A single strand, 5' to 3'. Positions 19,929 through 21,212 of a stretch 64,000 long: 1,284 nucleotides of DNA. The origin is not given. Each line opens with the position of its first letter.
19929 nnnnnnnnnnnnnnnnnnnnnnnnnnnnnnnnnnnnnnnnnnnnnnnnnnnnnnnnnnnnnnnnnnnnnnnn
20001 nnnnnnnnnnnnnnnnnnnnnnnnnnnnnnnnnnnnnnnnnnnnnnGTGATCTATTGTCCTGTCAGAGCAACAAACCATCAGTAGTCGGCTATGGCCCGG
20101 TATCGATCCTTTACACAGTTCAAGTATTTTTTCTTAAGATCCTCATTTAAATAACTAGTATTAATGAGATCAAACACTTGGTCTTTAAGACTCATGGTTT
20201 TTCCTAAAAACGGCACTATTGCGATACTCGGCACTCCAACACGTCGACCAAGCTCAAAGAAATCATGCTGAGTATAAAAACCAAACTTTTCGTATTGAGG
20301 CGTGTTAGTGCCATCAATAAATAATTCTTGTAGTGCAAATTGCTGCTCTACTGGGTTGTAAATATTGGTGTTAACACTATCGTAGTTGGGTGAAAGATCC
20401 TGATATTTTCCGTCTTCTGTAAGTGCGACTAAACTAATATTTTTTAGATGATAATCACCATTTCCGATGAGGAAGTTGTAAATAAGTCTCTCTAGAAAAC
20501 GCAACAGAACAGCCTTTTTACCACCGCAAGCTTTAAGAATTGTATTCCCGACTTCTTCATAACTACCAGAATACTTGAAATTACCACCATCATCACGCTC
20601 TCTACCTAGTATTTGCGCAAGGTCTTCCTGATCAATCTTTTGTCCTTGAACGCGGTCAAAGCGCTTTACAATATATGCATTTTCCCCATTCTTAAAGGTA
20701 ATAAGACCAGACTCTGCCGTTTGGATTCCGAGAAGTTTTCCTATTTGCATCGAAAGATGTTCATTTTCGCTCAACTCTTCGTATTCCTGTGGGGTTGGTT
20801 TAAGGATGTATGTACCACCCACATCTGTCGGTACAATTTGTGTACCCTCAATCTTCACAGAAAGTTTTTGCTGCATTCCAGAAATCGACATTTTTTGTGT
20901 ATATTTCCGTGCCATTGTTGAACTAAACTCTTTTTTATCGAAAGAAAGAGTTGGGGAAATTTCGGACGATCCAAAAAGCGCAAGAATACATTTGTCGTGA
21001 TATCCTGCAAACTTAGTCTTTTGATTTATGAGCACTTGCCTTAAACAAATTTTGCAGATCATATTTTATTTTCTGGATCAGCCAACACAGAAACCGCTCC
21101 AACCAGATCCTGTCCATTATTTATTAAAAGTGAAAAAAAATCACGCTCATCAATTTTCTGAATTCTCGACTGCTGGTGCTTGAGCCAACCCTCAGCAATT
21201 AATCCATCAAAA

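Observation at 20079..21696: Split HipA toxin-antitoxin (HipB-HipS-HipT architecture) inserted in the glycan locus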

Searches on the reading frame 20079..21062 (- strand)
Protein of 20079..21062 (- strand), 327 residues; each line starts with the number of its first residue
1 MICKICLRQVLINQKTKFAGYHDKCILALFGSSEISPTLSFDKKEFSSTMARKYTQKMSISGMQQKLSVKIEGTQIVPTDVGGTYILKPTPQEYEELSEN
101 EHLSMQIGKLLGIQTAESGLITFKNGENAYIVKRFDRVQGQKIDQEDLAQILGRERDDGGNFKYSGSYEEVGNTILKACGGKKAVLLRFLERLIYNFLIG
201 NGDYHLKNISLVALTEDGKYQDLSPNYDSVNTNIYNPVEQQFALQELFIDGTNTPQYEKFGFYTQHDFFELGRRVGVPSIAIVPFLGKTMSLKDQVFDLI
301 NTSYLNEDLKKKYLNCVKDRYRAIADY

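Call 3: search_protein_families(library=pfam, proteins=[window:20079-21062:-], max_evalue=1)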
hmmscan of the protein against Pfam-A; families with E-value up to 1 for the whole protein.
window:20079-21062:- (327 aa): 1 family
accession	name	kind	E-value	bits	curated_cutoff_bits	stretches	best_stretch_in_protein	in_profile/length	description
PF07804.18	HipA_C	-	9.3e-42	143.5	30.5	1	58-262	1-184/213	HipA-like C-terminal domain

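Call 4: search_protein_families(library=ncbifam, proteins=[window:20079-21062:-], max_evalue=1)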
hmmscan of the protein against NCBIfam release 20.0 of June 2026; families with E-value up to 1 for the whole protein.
window:20079-21062:- (327 aa): 1 family
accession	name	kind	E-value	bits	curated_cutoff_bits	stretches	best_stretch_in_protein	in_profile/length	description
NF007297.0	PRK09775.1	equivalog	8.3e-05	21.5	401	1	93-231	241-371/446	type II toxin-antitoxin system HipA family toxin YjjJ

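Call 5: search_solved_structures(query=window:20079-21062:-, max_evalue=0.01, show_alignments=3)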
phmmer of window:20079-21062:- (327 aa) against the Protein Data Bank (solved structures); distinct sequences matched with E-value up to 0.01: 10.
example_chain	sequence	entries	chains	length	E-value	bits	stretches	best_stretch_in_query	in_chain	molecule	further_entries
8ezr_B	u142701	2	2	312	1.2e-31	113.6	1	48-322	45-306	HipT(Lp)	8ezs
7vkb_A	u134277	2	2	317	1.8e-31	113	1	49-322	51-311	HipA_C domain-containing protein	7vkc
7wcf_A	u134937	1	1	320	6.9e-31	111.1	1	49-322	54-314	HipA_C domain-containing protein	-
7ab3_C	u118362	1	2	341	2.9e-28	102.5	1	3-320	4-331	HipA_C domain-containing protein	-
7ab4_C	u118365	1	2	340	3e-28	102.4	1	3-320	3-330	HipA_C domain-containing protein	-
7ab5_C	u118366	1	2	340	7.8e-28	101.1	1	3-320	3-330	HipA_C domain-containing protein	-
4pu5_A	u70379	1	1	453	2.8e-09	40.1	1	57-245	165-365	Toxin-antitoxin system toxin HipA family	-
4pu3_A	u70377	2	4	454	2.8e-09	40.1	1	57-245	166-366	Toxin-antitoxin system toxin HipA family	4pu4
2wiu_A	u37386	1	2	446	0.0018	21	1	57-231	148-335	PROTEIN HIPA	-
3tpd_A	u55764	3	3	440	0.0019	21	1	57-231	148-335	Serine/threonine-protein kinase HipA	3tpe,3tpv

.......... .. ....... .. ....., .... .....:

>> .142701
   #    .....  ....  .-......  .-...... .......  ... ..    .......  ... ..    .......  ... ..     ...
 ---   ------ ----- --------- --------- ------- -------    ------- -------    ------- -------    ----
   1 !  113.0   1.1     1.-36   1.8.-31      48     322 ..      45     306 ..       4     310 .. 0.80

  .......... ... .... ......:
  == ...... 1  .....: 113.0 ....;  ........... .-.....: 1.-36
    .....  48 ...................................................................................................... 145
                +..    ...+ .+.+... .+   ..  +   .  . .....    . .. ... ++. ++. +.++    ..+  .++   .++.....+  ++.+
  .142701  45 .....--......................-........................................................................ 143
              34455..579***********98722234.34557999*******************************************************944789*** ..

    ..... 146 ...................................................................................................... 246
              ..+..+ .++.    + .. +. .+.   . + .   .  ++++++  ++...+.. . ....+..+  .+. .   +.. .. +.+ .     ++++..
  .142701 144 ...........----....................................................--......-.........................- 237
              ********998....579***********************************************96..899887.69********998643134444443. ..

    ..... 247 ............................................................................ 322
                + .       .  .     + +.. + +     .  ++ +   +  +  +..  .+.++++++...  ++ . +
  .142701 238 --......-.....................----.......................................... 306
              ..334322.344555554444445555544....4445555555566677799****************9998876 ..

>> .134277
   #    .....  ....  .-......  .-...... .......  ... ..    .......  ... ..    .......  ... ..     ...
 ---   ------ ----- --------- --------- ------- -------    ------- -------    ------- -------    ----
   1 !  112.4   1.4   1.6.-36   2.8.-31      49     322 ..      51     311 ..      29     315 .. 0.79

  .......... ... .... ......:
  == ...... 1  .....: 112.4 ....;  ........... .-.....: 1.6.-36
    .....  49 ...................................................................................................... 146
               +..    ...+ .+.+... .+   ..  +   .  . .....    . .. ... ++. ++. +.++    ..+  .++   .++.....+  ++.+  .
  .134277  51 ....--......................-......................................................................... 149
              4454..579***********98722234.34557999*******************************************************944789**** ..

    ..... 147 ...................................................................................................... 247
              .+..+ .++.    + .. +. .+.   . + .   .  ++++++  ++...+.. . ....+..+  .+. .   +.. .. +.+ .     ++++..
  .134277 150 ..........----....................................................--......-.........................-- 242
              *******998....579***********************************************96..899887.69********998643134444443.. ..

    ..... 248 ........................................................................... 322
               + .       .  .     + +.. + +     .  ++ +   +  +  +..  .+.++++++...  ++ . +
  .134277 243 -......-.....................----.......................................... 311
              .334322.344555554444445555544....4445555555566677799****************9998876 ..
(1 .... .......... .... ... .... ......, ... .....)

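Call 8: search_solved_structures(query=window:20079-21062:-, max_evalue=1e-20, show_alignments=5)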
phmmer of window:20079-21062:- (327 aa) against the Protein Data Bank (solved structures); distinct sequences matched with E-value up to 1e-20: 6.
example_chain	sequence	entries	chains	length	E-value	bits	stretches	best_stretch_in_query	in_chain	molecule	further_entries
8ezr_B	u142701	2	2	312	1.2e-31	113.6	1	48-322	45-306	HipT(Lp)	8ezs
7vkb_A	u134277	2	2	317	1.8e-31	113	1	49-322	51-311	HipA_C domain-containing protein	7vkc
7wcf_A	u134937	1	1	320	6.9e-31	111.1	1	49-322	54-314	HipA_C domain-containing protein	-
7ab3_C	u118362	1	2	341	2.9e-28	102.5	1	3-320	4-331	HipA_C domain-containing protein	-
7ab4_C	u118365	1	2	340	3e-28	102.4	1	3-320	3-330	HipA_C domain-containing protein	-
7ab5_C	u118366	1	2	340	7.8e-28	101.1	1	3-320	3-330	HipA_C domain-containing protein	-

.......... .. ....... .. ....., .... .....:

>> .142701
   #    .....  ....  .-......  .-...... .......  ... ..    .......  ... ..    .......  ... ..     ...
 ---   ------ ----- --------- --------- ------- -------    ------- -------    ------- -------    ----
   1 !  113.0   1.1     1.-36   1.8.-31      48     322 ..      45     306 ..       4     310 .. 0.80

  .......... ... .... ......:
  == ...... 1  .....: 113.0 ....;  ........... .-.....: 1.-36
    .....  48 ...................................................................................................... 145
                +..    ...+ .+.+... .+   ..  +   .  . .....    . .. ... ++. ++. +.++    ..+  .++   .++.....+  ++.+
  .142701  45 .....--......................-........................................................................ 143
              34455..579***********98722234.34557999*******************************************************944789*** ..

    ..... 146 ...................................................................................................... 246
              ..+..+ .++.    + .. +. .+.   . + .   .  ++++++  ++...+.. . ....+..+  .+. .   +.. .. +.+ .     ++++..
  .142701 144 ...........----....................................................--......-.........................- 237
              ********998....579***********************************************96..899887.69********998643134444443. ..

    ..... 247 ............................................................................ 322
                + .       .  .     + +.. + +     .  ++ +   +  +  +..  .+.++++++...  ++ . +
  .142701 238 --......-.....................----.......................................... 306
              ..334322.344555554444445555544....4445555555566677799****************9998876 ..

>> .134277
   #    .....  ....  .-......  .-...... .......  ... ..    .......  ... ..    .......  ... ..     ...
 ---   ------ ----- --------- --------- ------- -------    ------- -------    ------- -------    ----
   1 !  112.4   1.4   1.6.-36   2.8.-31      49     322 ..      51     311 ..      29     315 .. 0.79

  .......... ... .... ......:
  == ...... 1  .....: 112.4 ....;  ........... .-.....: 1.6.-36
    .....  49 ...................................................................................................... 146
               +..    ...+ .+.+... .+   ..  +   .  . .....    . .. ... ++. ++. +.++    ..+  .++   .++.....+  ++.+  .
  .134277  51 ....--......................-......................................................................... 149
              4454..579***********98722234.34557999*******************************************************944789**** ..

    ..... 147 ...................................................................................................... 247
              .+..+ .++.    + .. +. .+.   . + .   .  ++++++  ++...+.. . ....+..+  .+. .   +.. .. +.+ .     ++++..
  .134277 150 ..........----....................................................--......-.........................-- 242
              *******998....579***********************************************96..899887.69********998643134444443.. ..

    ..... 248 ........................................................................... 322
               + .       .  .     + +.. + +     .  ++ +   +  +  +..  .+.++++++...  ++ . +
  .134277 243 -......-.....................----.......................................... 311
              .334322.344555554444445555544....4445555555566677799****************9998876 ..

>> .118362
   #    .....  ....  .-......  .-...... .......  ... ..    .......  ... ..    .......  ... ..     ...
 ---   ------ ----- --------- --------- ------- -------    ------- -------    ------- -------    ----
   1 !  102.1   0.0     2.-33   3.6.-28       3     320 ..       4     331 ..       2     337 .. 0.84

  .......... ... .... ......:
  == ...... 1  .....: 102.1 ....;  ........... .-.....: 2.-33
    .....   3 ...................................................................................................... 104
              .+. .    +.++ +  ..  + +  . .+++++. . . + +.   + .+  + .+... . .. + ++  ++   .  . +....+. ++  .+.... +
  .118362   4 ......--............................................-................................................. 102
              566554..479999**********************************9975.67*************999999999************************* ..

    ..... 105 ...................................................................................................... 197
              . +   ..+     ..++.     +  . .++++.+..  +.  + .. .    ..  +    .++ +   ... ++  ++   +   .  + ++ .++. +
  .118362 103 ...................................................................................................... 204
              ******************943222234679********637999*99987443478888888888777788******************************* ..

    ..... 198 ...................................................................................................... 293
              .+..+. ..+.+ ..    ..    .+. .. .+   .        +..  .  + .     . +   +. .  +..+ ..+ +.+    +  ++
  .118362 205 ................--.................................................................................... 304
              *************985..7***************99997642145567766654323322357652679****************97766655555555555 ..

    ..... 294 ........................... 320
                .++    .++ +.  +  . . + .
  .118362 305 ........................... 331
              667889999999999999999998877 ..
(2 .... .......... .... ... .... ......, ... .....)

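Call 9: find_encoding_contigs(protein=window:20079-21062:-, flank=10000, max_places=6)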
Protein window:20079-21062:- (327 aa): 2 contigs read that carry it; 2 places shown.
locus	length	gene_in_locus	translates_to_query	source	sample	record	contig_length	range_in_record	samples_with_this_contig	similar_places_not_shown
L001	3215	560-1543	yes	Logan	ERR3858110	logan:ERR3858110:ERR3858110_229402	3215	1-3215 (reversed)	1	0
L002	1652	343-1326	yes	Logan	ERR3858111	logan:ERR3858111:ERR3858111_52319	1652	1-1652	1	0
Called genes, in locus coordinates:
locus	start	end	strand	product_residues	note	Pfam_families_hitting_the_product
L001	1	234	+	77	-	?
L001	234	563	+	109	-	PF13657:Couple_hipA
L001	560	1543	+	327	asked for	PF07804:HipA_C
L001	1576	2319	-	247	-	PF13489:Methyltransf_23, PF08241:Methyltransf_11, PF08242:Methyltransf_12 (faint), PF13649:Methyltransf_25 (weak)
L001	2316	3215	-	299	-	?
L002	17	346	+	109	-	PF13657:Couple_hipA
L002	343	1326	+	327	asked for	PF07804:HipA_C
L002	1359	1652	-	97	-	?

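Call 10: find_homologous_proteins(query=window:20079-21062:-, max_evalue=1e-10)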
Query window:20079-21062:- (327 aa): 107 proteins with E <= 1e-10 among 1368 candidates.
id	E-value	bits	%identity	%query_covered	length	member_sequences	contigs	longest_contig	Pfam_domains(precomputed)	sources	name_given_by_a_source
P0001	3.7e-181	620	100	85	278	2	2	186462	PF07804.19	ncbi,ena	-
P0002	7.2e-93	330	49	99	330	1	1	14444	PF07804.19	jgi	jgi:serine/threonine-protein kinase HipA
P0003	2.4e-91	325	50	98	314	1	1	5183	PF07804.19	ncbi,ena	-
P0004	3.2e-91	324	47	97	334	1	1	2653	PF07804.19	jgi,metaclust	metaclust:\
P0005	2.3e-89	318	45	99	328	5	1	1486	PF07804.19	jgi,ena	-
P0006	2.3e-86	308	47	99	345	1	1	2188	PF07804.19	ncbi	-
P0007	4.4e-85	304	47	99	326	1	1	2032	PF07804.19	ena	-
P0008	4.8e-85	304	47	97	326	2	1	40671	PF07804.19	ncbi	-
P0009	5.5e-84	300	48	99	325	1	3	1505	PF07804.19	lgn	-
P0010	1.0e-83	299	48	98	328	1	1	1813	PF07804.19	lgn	-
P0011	1.1e-83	299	49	95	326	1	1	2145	PF07804.19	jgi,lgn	-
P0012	2.4e-83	298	46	97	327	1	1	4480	PF07804.19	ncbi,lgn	-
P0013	1.2e-82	296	47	99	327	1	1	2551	PF07804.19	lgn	-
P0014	1.2e-82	296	48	91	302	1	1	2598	PF07804.19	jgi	jgi:serine/threonine-protein kinase HipA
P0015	2.2e-82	295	47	96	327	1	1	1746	PF07804.19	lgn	-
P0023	7.3e-79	284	48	99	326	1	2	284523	PF07804.19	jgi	jgi:serine/threonine-protein kinase HipA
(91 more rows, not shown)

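Call 13: find_encoding_contigs(protein=P0001, flank=10000, max_places=3)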
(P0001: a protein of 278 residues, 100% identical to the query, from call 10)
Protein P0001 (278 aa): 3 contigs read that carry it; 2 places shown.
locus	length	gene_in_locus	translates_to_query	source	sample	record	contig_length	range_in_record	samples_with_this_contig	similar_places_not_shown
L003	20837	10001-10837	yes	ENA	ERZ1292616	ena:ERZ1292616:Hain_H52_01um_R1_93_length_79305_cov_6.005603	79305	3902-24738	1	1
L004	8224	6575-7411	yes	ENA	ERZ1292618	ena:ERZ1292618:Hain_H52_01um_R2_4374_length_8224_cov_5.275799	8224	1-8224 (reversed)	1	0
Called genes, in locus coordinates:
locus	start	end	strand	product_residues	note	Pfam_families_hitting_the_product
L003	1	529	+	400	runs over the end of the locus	-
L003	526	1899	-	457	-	-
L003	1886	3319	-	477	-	-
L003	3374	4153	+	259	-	PF00535:Glycos_transf_2 (weak)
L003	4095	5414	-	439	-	PF04932:Wzy_C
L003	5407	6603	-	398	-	PF13439:Glyco_transf_4, PF13579:Glyco_trans_4_4, PF00534:Glycos_transf_1, PF13692:Glyco_trans_1_4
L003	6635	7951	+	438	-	PF03446:NAD_binding_2 (weak), PF03721:UDPG_MGDP_dh_N, PF00984:UDPG_MGDP_dh, PF03720:UDPG_MGDP_dh_C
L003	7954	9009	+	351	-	PF01408:GFO_IDH_MocA, PF03447:NAD_binding_3 (weak), PF22725:GFO_IDH_MocA_C3, PF02894:GFO_IDH_MocA_C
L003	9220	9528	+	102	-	PF13560:HTH_31 (weak), PF01381:HTH_3, PF13443:HTH_26 (weak)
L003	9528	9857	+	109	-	PF13657:Couple_hipA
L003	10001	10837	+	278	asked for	PF07804:HipA_C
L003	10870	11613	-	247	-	PF13489:Methyltransf_23, PF08241:Methyltransf_11, PF08242:Methyltransf_12 (faint), PF13649:Methyltransf_25 (weak)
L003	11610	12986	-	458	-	PF00535:Glycos_transf_2, PF10111:Glyco_tranf_2_2 (weak)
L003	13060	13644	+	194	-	PF00132:Hexapep, PF25084:LbH_EIF2B (faint), PF14602:Hexapep_2 (faint), PF25087:GMPPB_C (weak), PF00132:Hexapep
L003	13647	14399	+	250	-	PF13489:Methyltransf_23 (weak), PF08241:Methyltransf_11 (weak), PF08242:Methyltransf_12 (weak)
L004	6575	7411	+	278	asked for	PF07804:HipA_C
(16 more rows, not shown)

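Call 14: find_encoding_contigs(protein=P0002, flank=6000, max_places=2)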
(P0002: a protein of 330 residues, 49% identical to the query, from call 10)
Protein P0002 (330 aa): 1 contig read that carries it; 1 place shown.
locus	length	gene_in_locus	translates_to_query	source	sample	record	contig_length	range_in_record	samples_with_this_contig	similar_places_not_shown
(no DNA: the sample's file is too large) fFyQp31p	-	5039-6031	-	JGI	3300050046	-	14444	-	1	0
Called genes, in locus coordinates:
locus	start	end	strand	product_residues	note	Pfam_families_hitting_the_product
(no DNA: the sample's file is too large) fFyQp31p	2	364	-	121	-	?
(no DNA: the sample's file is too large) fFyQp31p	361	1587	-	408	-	PF01761:DHQ_synthase, PF24621:DHQS_C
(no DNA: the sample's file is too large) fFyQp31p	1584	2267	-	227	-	PF01370:Epimerase, PF04321:RmlD_sub_bind, PF00106:adh_short, PF13561:adh_short_C2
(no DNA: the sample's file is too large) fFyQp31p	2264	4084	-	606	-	PF02776:TPP_enzyme_N, PF00205:TPP_enzyme_M, PF02775:TPP_enzyme_C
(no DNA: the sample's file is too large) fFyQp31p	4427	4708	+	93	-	PF13560:HTH_31 (weak), PF01381:HTH_3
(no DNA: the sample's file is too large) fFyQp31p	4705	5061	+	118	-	PF13657:Couple_hipA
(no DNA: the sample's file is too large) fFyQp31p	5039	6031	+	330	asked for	PF07804:HipA_C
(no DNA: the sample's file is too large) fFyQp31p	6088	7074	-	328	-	PF00535:Glycos_transf_2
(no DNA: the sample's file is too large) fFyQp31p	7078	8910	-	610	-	PF02776:TPP_enzyme_N, PF00205:TPP_enzyme_M, PF02775:TPP_enzyme_C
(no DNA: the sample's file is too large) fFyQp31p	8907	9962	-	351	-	PF01073:3Beta_HSD, PF01370:Epimerase, PF16363:GDP_Man_Dehyd, PF07993:NAD_binding_4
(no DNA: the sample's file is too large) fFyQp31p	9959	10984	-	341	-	PF00682:HMGL-like, PF07836:DmpG_comm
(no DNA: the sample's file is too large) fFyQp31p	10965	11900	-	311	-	PF09290:AcetDehyd-dimer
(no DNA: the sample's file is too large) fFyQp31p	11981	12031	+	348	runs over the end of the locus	PF01073:3Beta_HSD (weak), PF01370:Epimerase, PF07993:NAD_binding_4 (faint), PF13460:NAD_binding_10 (weak), PF16363:GDP_Man_Dehyd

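Call 15: find_encoding_contigs(protein=P0023, flank=6000, max_places=2)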
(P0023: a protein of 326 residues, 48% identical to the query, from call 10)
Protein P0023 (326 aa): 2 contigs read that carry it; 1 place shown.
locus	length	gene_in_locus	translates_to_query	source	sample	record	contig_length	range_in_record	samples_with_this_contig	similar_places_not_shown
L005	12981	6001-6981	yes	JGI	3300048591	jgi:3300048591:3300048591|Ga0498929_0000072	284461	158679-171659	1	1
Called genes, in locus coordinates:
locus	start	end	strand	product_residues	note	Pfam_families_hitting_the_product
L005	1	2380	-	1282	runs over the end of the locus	-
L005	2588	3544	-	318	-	PF00657:Lipase_GDSL, PF13472:Lipase_GDSL_2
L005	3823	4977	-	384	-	PF00657:Lipase_GDSL, PF13472:Lipase_GDSL_2 (faint)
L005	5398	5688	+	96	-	PF12844:HTH_19 (weak), PF13560:HTH_31, PF01381:HTH_3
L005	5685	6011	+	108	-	PF13657:Couple_hipA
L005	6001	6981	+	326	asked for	PF07804:HipA_C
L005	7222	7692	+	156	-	-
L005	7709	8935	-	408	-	PF00374:NiFeSe_Hases, PF00346:Complex1_49kDa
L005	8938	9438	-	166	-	PF00329:Complex1_30kDa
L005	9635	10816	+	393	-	PF00072:Response_reg, PF25060:ARM_TT21_2nd (faint), PF25063:ARM_TT21_C (weak), PF00515:TPR_1 (weak), PF07719:TPR_2 (weak), PF13414:TPR_11, PF14559:TPR_19 (weak), PF21033:RMD1-3 (weak), +11 more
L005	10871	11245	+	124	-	PF00072:Response_reg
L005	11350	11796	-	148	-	PF07238:PilZ (weak)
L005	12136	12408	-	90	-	-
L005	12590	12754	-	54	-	-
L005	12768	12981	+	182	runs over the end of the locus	PF00011:HSP20, PF17886:ArsA_HSP20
